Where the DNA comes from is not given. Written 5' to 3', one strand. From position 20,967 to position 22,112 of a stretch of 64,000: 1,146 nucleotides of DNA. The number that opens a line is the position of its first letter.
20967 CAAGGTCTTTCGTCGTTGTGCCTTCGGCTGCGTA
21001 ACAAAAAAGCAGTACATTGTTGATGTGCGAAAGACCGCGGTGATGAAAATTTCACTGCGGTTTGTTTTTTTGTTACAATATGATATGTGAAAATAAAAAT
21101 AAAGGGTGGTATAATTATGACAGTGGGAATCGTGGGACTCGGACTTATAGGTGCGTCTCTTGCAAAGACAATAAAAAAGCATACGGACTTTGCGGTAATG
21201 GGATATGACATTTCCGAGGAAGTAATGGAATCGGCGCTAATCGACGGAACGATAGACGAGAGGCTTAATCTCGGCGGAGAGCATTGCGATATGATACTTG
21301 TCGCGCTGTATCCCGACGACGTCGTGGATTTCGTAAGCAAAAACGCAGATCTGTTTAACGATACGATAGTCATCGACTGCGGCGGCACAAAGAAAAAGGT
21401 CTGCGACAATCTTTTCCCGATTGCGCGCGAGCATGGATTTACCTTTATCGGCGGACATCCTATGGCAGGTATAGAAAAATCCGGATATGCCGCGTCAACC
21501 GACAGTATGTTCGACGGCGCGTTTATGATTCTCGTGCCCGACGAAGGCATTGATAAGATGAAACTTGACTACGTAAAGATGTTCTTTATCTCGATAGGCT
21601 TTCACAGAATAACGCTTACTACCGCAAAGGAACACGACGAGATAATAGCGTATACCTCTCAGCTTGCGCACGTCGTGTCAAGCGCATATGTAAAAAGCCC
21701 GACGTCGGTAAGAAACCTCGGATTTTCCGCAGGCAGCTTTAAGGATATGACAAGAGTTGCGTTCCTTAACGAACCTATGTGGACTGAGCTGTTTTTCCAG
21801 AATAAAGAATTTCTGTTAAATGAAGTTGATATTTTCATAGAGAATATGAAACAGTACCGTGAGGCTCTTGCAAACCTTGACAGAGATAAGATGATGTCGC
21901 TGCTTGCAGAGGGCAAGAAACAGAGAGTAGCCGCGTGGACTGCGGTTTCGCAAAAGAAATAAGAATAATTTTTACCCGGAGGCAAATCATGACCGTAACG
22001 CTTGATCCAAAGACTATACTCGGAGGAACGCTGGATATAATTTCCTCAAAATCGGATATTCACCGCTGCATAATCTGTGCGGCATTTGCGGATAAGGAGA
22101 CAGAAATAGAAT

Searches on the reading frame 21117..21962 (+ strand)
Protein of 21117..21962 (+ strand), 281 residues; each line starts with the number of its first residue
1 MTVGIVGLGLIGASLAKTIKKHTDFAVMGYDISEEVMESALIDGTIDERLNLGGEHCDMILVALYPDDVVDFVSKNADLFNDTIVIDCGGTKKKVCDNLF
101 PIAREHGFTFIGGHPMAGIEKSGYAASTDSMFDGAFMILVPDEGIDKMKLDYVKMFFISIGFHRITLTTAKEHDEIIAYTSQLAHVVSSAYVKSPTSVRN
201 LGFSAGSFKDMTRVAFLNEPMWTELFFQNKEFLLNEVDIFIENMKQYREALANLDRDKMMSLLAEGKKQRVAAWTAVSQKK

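Call 9: search_protein_families(library=pfam, proteins=[window:21117-21962:+])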
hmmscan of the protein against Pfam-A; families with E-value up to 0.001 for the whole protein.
window:21117-21962:+ (281 aa): 5 families
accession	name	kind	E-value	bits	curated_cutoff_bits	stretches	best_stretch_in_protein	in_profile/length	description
PF02153.23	PDH_N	-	1.4e-24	86.8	26.5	1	15-162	1-150/154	Prephenate dehydrogenase, nucleotide-binding domain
PF20463.3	PDH_C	-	3.9e-16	59.7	22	1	170-264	2-101/102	Prephenate dehydrogenase, dimerization domain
PF03446.21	NAD_binding_2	-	4.1e-08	33.8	21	1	2-119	1-122/161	NAD binding domain of 6-phosphogluconate dehydrogenase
PF03807.23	F420_oxidored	-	0.00013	22.9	21.6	1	2-88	1-91/94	NADP oxidoreductase coenzyme F420-dependent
PF02826.25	2-Hacid_dh_C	-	0.00032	20.5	25.1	1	1-61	37-96/178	D-isomer specific 2-hydroxyacid dehydrogenase, NAD binding domain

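Call 10: search_protein_families(library=ncbifam, proteins=[window:21117-21962:+])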
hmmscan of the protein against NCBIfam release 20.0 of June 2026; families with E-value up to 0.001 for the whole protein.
window:21117-21962:+ (281 aa): 17 families
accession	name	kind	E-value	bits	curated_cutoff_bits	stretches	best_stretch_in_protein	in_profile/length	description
NF005107.0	PRK06545.1-5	equivalog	3e-53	181.1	414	1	2-270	4-281/367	prephenate dehydrogenase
NF006307.0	PRK08507.1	equivalog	4.4e-52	176.9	295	1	1-268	1-270/275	prephenate dehydrogenase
NF011381.1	PRK14806.1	equivalog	7.9e-45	153.3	902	1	3-270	6-281/733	bifunctional prephenate dehydrogenase/3-phosphoshikimate 1-carboxyvinyltransferase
NF005105.0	PRK06545.1-3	equivalog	9.3e-44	149.7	524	1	2-271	4-283/367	prephenate dehydrogenase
NF005694.0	PRK07502.1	equivalog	1.1e-37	130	409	1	3-267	9-282/310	prephenate/arogenate dehydrogenase family protein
NF005104.0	PRK06545.1-1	equivalog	1.6e-35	122.9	713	1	3-270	5-280/366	prephenate dehydrogenase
NF005106.0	PRK06545.1-4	equivalog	2.1e-35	122.7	569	1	2-271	3-281/363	prephenate dehydrogenase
NF005650.0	PRK07417.1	equivalog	1.4e-33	116.4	290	1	1-271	2-276/281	prephenate/arogenate dehydrogenase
NF005108.0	PRK06545.1-6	equivalog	2.5e-30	105.7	327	1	3-271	13-282/321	prephenate dehydrogenase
NF005111.0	PRK06545.2-3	equivalog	2.4e-28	99.2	344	1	2-255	15-269/371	prephenate dehydrogenase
NF005112.0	PRK06545.2-4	subfamily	1.7e-20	73.4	294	1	3-261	5-260/356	prephenate dehydrogenase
NF005113.0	PRK06545.2-5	equivalog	3.2e-17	62.6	497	2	1-139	1-136/378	prephenate dehydrogenase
NF005110.0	PRK06545.2-2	equivalog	3.8e-16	59.2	385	1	3-229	73-301/423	prephenate dehydrogenase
NF005109.0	PRK06545.2-1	equivalog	7.9e-16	58.1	397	1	4-232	5-230/361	prephenate dehydrogenase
NF006411.0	PRK08655.1-5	equivalog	1e-05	24.5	464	1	6-204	9-194/443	prephenate dehydrogenase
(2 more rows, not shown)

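Call 11: find_homologous_proteins(query=window:21117-21962:+, max_evalue=1e-20)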
Query window:21117-21962:+ (281 aa): 8000 proteins with E <= 1e-20 among 8000 candidates; the best 120 are listed.
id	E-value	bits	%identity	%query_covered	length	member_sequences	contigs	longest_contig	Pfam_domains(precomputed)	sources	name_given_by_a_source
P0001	4.7e-181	618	98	100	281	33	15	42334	PF02153.24,PF20463.4,PF03446.22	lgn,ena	-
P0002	2.2e-145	501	78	100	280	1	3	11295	PF02153.24,PF20463.4,PF03446.22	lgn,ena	-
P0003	7.0e-144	496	79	98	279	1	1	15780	PF02153.24,PF20463.4,PF03446.22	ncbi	-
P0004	1.5e-142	492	78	98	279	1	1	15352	PF02153.24,PF20463.4,PF03446.22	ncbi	-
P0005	1.7e-137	475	74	100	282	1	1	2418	PF02153.24,PF20463.4,PF03446.22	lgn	-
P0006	2.0e-137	475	74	100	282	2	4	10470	PF02153.24,PF20463.4,PF03446.22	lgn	-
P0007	2.4e-137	475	75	100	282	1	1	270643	PF02153.24,PF20463.4,PF03446.22,PF03807.24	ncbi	-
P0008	1.4e-136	472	72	100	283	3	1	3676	PF02153.24,PF20463.4,PF03446.22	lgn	-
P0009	4.4e-136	471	72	100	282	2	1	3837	PF02153.24,PF20463.4,PF03446.22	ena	-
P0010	4.8e-136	471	73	100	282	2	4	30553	PF02153.24,PF20463.4,PF03446.22,PF03807.24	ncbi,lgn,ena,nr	ncbi:MAG: prephenate dehydrogenase/arogenate dehydrogenase family protein [Clostridia bacterium]|nr:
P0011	7.9e-136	470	73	100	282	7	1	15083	PF02153.24,PF20463.4,PF03446.22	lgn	-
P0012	4.2e-135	467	72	100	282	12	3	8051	PF02153.24,PF20463.4,PF03446.22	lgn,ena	-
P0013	1.6e-134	466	71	100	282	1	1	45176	PF02153.24,PF20463.4,PF03446.22,PF03807.24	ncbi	-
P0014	7.0e-134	463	72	100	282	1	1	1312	PF02153.24,PF20463.4,PF03446.22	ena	-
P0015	3.7e-133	461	72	100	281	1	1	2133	PF02153.24,PF20463.4,PF03446.22,PF02826.26,PF03807.24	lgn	-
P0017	1.4e-132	459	70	100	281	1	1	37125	PF02153.24,PF20463.4,PF03446.22,PF02826.26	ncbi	-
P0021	8.6e-132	457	70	100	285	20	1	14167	PF02153.24,PF20463.4,PF03446.22,PF02826.26,PF03807.24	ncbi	-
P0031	9.0e-129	447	68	100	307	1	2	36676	PF02153.24,PF20463.4,PF03446.22,PF02826.26,PF03807.24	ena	-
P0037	3.4e-126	438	69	99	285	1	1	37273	PF02153.24,PF20463.4,PF03446.22,PF02826.26,PF03807.24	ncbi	-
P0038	2.5e-125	435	67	100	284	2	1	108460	PF02153.24,PF20463.4,PF03446.22,PF03807.24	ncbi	-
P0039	2.6e-125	435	68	100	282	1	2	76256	PF02153.24,PF20463.4,PF03446.22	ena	-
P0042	1.0e-101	358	58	100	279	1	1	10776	PF02153.24,PF20463.4,PF03446.22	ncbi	-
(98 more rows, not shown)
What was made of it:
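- Checked: Organism: The closest TyrA homologues come from uncultured 'Clostridia bacterium' assemblies (call 11), so 'Firmicute' holds.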

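Call 13: find_related_loci(query=A1, collection=genome_contigs, flank=3000)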
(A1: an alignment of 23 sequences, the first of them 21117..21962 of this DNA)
Query A1 (281 aa) in genome_contigs; peptide patterns used: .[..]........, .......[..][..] (x = any residue, [..] = any of these).
600 stretches matched a pattern (row limit reached: there are more); 598 encode a relative of the query (tblastn E <= 1e-3); the best 80 are kept; 80 distinct loci.
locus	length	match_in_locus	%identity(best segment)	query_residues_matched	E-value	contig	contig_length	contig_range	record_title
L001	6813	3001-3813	52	2-270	2e-90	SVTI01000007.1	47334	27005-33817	MAG: Oscillospiraceae bacterium isolate SIG691 NODE_17195_length_47334_cov_2.652657, whole genome shotgun sequence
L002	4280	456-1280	51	1-273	7e-90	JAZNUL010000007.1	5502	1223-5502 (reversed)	MAG: Acutalibacteraceae bacterium isolate T1900044797_TS20190263.MAGScoT_cleanbin_000027 SGB_2689_k141_1548562, whole ge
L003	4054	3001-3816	53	1-270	5e-89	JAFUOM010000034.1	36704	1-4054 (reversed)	MAG: Ruminococcus sp. isolate RGIG4681 Roe_deer_Rectum-5__c182710, whole genome shotgun sequence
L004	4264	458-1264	51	1-267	8e-88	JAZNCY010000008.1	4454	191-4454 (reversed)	MAG: Acutalibacteraceae bacterium isolate T1900044729_TS20190195.MAGScoT_cleanbin_000040 SGB_1993_k141_2232779, whole ge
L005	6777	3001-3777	54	14-270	6e-87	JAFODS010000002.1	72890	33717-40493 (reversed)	MAG: Clostridia bacterium isolate RGIG374 Dairy_cattle_Colon-4__c516, whole genome shotgun sequence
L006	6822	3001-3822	51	1-272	4e-87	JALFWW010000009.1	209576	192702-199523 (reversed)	MAG: Clostridia bacterium isolate SUG1085 k141_145973, whole genome shotgun sequence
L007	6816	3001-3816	49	1-270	5e-87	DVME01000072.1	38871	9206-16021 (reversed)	MAG TPA_asm: Candidatus Limiplasma stercoravium isolate CHK169-20388 CHK169__C286451_L38871_ERR2241980, whole genome sho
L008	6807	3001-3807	51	1-267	9e-87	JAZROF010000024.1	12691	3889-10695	MAG: Clostridia bacterium isolate T1900045394_YK20190084.MAGScoT_cleanbin_000010 SGB_6950_k141_3049040, whole genome sho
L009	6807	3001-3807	51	2-268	4e-86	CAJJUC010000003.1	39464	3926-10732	MAG TPA_asm: uncultured Clostridiales bacterium isolate ERR1190876-bin.42 genome assembly, contig: NODE_746_length_39464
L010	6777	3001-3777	54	14-270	1e-87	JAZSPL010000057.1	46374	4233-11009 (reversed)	MAG: Acutalibacteraceae bacterium isolate T1900044546_TS20190012.MAGScoT_cleanbin_000012 SGB_142_k141_2260946, whole gen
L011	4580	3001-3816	49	1-270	8e-86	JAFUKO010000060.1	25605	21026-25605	MAG: Ruminococcus sp. isolate RGIG4579 Roe_deer_Rectum-3__c259654, whole genome shotgun sequence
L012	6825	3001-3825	51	1-271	6e-86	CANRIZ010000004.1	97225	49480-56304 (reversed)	MAG: uncultured Clostridia bacterium isolate Lapin-024__bin7 genome assembly, contig: Lapin-024__NODE_219_length_97225_c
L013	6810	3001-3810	50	1-268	7e-86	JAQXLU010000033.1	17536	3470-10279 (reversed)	MAG: Clostridiales bacterium isolate SUG1310 k141_299750, whole genome shotgun sequence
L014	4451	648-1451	50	1-266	8e-86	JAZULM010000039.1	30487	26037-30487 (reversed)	MAG: Ruminococcus sp. isolate T1900044910_TS20190376.MAGScoT_cleanbin_000003 SGB_3312_k141_1491997, whole genome shotgun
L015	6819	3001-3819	48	1-271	1e-85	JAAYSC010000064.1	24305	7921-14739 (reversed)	MAG: Clostridiales bacterium isolate AS23ysBPME_277 228267_AS23, whole genome shotgun sequence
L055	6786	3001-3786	49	14-271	1e-80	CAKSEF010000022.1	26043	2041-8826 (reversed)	MAG: uncultured Oscillospiraceae bacterium isolate REFINED_METABAT215_TOP10_CONTIGS_1500_ASSEMBLY_K77_MERGED__Hadza_MoBi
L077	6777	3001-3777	47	14-270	3e-79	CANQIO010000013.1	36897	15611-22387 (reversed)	MAG: uncultured Oscillospiraceae bacterium isolate Lapin-028__bin59 genome assembly, contig: Lapin-028__NODE_1139_length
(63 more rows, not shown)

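Call 17: find_encoding_contigs(protein=P0002, flank=2500, max_places=2)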
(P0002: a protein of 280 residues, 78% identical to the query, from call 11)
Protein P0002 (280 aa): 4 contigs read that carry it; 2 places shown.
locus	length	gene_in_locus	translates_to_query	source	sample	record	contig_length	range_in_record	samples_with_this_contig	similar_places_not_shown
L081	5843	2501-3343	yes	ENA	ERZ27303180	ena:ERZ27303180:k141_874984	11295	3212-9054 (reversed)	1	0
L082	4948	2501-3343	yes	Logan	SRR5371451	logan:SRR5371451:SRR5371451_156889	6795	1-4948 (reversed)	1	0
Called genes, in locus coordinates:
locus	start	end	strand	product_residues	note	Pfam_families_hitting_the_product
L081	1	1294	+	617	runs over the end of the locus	PF00884:Sulfatase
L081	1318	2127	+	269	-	PF12833:HTH_18, PF00165:HTH_AraC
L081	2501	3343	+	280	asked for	PF03446:NAD_binding_2, PF02153:PDH_N, PF20463:PDH_C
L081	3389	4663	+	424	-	PF00275:EPSP_synthase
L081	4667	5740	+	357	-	PF01264:Chorismate_synt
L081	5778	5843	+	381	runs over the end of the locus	PF01817:CM_2, PF00800:PDT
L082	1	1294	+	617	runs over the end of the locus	PF00884:Sulfatase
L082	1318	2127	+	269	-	PF12833:HTH_18, PF00165:HTH_AraC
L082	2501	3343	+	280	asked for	PF03446:NAD_binding_2, PF02153:PDH_N, PF20463:PDH_C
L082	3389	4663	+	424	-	PF00275:EPSP_synthase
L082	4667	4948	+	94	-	?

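Call 18: find_encoding_contigs(protein=P0003, flank=2500, max_places=2)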
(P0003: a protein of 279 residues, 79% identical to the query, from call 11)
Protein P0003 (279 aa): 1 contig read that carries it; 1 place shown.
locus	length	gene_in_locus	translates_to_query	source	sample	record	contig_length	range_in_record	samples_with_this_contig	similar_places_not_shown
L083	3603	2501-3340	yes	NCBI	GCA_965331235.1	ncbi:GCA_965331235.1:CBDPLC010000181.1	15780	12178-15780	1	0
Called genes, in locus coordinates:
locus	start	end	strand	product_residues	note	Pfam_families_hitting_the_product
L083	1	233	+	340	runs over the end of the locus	PF00022:Actin (faint), PF06723:MreB_Mbl, PF00012:HSP70, PF14450:FtsA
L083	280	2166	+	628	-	PF00884:Sulfatase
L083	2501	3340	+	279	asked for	PF03446:NAD_binding_2, PF02153:PDH_N, PF20463:PDH_C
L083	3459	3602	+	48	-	?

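Call 19: find_encoding_contigs(protein=P0007, flank=2500, max_places=2)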
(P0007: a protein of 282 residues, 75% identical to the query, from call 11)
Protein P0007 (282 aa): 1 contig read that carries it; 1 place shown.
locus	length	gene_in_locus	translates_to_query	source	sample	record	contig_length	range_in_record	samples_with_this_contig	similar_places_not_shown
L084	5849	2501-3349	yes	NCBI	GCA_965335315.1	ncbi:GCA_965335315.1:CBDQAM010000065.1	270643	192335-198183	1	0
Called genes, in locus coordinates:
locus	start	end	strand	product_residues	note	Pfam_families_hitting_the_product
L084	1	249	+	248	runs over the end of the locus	PF12833:HTH_18, PF00165:HTH_AraC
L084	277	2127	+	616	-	PF00884:Sulfatase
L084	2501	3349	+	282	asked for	PF03446:NAD_binding_2 (weak), PF03807:F420_oxidored (faint), PF02153:PDH_N, PF20463:PDH_C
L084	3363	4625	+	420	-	PF00275:EPSP_synthase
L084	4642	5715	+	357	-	PF01264:Chorismate_synt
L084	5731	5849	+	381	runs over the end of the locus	PF01817:CM_2, PF00800:PDT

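Call 20: find_encoding_contigs(protein=P0010, flank=2500, max_places=1)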
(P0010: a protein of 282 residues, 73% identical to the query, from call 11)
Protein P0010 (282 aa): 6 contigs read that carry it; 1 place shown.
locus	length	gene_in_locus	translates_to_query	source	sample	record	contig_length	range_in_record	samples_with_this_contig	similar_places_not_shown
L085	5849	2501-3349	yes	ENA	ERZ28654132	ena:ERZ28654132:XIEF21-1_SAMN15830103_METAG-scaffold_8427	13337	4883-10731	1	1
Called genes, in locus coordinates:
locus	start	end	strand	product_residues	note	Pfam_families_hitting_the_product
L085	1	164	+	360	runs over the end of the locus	PF01636:APH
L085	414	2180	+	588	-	PF00884:Sulfatase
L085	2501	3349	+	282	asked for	PF03446:NAD_binding_2, PF03807:F420_oxidored (faint), PF02153:PDH_N, PF20463:PDH_C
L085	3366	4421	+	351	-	PF00465:Fe-ADH, PF13685:Fe-ADH_2, PF01761:DHQ_synthase, PF24621:DHQS_C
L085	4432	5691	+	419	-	PF00275:EPSP_synthase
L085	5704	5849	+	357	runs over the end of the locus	PF01264:Chorismate_synt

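Call 21: find_encoding_contigs(protein=P0013, flank=2500, max_places=1)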
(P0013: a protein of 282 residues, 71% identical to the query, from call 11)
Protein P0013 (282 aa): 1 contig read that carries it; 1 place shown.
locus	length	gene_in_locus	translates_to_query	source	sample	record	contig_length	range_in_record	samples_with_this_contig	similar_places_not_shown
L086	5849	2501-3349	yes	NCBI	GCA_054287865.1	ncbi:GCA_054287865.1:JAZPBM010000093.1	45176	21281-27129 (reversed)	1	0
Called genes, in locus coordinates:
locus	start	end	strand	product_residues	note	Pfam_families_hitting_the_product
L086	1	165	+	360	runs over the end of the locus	PF01636:APH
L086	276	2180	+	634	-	PF00884:Sulfatase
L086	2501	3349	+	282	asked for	PF03446:NAD_binding_2, PF03807:F420_oxidored (faint), PF02153:PDH_N, PF20463:PDH_C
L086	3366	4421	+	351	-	PF00465:Fe-ADH, PF13685:Fe-ADH_2, PF01761:DHQ_synthase, PF24621:DHQS_C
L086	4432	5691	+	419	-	PF00275:EPSP_synthase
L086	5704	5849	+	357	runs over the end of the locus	PF01264:Chorismate_synt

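Call 22: find_encoding_contigs(protein=P0017, flank=2500, max_places=1)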
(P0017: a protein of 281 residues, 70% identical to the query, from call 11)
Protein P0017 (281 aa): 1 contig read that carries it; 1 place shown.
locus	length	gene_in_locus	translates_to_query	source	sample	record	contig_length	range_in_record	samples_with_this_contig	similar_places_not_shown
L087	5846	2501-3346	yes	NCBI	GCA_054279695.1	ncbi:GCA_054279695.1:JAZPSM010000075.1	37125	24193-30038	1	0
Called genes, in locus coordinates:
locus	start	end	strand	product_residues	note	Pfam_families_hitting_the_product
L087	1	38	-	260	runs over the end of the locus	PF01261:AP_endonuc_2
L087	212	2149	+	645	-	PF00884:Sulfatase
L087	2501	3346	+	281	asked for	PF02826:2-Hacid_dh_C (weak), PF03446:NAD_binding_2, PF02153:PDH_N, PF20463:PDH_C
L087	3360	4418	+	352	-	PF00465:Fe-ADH, PF13685:Fe-ADH_2, PF01761:DHQ_synthase, PF24621:DHQS_C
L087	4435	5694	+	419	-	PF00275:EPSP_synthase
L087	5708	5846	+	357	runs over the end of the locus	PF01264:Chorismate_synt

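Call 23: find_encoding_contigs(protein=P0021, flank=2500, max_places=1)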
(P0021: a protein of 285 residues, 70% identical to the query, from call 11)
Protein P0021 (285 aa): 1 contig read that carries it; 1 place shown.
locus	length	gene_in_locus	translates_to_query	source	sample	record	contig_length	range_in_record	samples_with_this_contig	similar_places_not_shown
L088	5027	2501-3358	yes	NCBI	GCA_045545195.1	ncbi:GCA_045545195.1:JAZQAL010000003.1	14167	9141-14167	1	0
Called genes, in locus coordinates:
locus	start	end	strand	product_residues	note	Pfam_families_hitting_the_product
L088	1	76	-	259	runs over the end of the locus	PF01261:AP_endonuc_2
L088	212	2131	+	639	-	PF00884:Sulfatase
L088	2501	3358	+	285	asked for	PF02826:2-Hacid_dh_C (weak), PF03446:NAD_binding_2, PF03807:F420_oxidored (weak), PF02153:PDH_N, PF20463:PDH_C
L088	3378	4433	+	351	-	PF00465:Fe-ADH, PF13685:Fe-ADH_2, PF01761:DHQ_synthase, PF24621:DHQS_C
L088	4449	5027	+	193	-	?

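Call 24: find_encoding_contigs(protein=P0038, flank=2500, max_places=1)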
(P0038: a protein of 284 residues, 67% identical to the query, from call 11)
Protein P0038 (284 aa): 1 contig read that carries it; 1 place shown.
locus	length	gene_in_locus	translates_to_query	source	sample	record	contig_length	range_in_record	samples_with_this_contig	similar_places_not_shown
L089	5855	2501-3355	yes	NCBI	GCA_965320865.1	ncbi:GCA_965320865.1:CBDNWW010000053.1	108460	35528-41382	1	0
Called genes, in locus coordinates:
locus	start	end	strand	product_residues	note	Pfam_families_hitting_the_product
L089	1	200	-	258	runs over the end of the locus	PF01261:AP_endonuc_2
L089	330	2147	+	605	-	PF00884:Sulfatase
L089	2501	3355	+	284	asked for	PF03446:NAD_binding_2, PF03807:F420_oxidored (weak), PF02153:PDH_N, PF20463:PDH_C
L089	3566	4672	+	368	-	PF00465:Fe-ADH, PF13685:Fe-ADH_2, PF01761:DHQ_synthase, PF24621:DHQS_C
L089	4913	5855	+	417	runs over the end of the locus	PF00275:EPSP_synthase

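Call 25: find_encoding_contigs(protein=P0042, flank=2500, max_places=1)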
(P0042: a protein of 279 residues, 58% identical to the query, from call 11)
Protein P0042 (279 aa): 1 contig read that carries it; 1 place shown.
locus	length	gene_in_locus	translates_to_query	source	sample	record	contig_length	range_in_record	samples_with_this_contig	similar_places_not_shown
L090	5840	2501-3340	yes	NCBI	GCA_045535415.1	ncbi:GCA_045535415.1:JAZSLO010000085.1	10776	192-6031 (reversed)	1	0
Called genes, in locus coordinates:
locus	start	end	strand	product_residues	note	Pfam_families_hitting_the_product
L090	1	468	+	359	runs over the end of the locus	PF01636:APH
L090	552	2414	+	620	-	PF00884:Sulfatase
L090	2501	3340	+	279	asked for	PF03446:NAD_binding_2 (weak), PF02153:PDH_N, PF20463:PDH_C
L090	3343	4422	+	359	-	PF00465:Fe-ADH, PF13685:Fe-ADH_2, PF01761:DHQ_synthase, PF24621:DHQS_C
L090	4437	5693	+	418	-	PF00275:EPSP_synthase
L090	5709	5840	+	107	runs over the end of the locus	?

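Call 34: find_encoding_contigs(protein=P0031, flank=2500, max_places=1)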
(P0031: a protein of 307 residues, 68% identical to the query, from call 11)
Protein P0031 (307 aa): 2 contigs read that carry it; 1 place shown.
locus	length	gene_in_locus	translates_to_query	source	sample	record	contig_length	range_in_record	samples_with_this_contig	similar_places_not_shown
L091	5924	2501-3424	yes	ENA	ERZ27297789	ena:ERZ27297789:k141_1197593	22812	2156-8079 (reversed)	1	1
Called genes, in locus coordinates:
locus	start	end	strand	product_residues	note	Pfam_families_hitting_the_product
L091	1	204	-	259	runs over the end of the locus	PF01261:AP_endonuc_2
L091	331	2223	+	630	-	PF00884:Sulfatase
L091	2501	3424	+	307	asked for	PF02826:2-Hacid_dh_C (weak), PF03446:NAD_binding_2, PF03807:F420_oxidored (weak), PF02153:PDH_N, PF20463:PDH_C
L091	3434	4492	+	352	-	PF00465:Fe-ADH (weak), PF13685:Fe-ADH_2, PF01761:DHQ_synthase, PF24621:DHQS_C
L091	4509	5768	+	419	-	PF00275:EPSP_synthase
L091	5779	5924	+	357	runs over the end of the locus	PF01264:Chorismate_synt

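Call 35: find_encoding_contigs(protein=P0037, flank=2500, max_places=1)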
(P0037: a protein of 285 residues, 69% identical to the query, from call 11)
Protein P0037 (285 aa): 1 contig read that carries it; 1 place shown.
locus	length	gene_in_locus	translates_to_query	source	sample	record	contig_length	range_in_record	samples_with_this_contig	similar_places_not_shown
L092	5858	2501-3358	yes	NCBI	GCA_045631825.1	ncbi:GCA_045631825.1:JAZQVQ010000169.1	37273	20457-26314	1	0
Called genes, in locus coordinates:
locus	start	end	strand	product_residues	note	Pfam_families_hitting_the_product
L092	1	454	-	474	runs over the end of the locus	-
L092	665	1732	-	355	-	PF00365:PFK, PF01513:NAD_kinase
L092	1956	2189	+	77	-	PF00381:PTS-HPr (weak)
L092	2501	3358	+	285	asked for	PF02826:2-Hacid_dh_C (weak), PF03446:NAD_binding_2, PF03807:F420_oxidored (weak), PF02153:PDH_N, PF20463:PDH_C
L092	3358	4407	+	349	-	PF00465:Fe-ADH, PF13685:Fe-ADH_2, PF01761:DHQ_synthase, PF24621:DHQS_C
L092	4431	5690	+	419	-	PF00275:EPSP_synthase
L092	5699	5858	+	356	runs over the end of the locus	PF01264:Chorismate_synt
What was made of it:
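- The unit stays with tyrA when the upstream gene differs (L092, call 35).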

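Call 36: find_encoding_contigs(protein=P0039, flank=2500, max_places=1)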
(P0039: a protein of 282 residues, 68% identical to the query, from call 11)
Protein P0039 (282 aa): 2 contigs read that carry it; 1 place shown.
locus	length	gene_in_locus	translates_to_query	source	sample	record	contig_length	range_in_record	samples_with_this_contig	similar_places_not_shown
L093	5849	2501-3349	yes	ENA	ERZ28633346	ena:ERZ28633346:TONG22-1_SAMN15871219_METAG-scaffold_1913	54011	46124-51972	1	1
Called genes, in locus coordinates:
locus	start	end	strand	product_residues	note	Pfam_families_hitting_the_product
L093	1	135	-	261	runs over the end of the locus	PF01261:AP_endonuc_2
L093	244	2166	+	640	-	PF00884:Sulfatase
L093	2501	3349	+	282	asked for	PF03446:NAD_binding_2 (weak), PF02153:PDH_N, PF20463:PDH_C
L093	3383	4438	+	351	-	PF00465:Fe-ADH, PF13685:Fe-ADH_2, PF01761:DHQ_synthase, PF24621:DHQS_C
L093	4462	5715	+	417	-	PF00275:EPSP_synthase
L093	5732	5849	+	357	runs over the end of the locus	PF01264:Chorismate_synt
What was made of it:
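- Tried and rejected: Close relatives had to be fetched one at a time by exact protein look-up (calls 17-25, 34-36), so the close-clade alignment has only 12 sequences.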

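Call 52: search_protein_families(library=pfam, proteins=[L003:2000-3004:+, L005:1924-2937:+, L009:1966-2976:+, L055:1961-2965:+, L077:1961-2965:+])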
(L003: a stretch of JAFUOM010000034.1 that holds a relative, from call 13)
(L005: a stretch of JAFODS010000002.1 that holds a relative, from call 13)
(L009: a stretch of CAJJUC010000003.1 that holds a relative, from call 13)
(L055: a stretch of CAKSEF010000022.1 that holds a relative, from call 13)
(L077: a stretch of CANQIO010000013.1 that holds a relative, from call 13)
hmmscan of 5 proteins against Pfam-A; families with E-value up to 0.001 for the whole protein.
L003:2000-3004:+ (334 aa): 3 families
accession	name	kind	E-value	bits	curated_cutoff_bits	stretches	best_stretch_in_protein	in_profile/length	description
PF00793.26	DAHP_synth_1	-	2.4e-82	276.3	25.5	1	82-325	3-261/270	DAHP synthetase I family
PF18152.6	DAHP_snth_FXD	-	4.2e-21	75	27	1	1-67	1-67/67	DAHP synthase ferredoxin-like domain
PF03102.20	NeuB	-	8.7e-11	42.2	22.1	1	142-331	53-235/241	NeuB family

L005:1924-2937:+ (337 aa): 3 families
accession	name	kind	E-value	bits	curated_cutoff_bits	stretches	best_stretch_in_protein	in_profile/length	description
PF00793.26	DAHP_synth_1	-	7.8e-77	258.2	25.5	1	87-326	9-265/270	DAHP synthetase I family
PF18152.6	DAHP_snth_FXD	-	5.6e-20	71.4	27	1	1-67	1-67/67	DAHP synthase ferredoxin-like domain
PF03102.20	NeuB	-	2.7e-09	37.3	22.1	1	144-333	55-237/241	NeuB family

L009:1966-2976:+ (336 aa): 3 families
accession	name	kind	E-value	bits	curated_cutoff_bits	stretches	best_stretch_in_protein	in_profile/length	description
PF00793.26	DAHP_synth_1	-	2.8e-80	269.5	25.5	1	81-323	2-258/270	DAHP synthetase I family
PF18152.6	DAHP_snth_FXD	-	3.4e-20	72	27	1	1-67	1-67/67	DAHP synthase ferredoxin-like domain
PF03102.20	NeuB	-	4e-08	33.4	22.1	1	144-333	54-236/241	NeuB family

L055:1961-2965:+ (334 aa): 3 families
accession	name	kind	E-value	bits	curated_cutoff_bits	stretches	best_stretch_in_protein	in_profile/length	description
PF00793.26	DAHP_synth_1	-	4.9e-78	262.2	25.5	1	82-331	3-267/270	DAHP synthetase I family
PF18152.6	DAHP_snth_FXD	-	3.5e-20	72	27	1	1-67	1-67/67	DAHP synthase ferredoxin-like domain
PF03102.20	NeuB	-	4.5e-09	36.6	22.1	1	149-331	60-235/241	NeuB family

L077:1961-2965:+ (334 aa): 3 families
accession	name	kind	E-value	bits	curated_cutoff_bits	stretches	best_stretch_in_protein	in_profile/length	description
PF00793.26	DAHP_synth_1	-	2e-75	253.6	25.5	1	87-328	9-267/270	DAHP synthetase I family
PF18152.6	DAHP_snth_FXD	-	1.3e-23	83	27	1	1-67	1-67/67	DAHP synthase ferredoxin-like domain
PF03102.20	NeuB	-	1.5e-09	38.1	22.1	1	147-329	58-233/241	NeuB family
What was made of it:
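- Five first genes checked are DAHP synthase (call 52).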
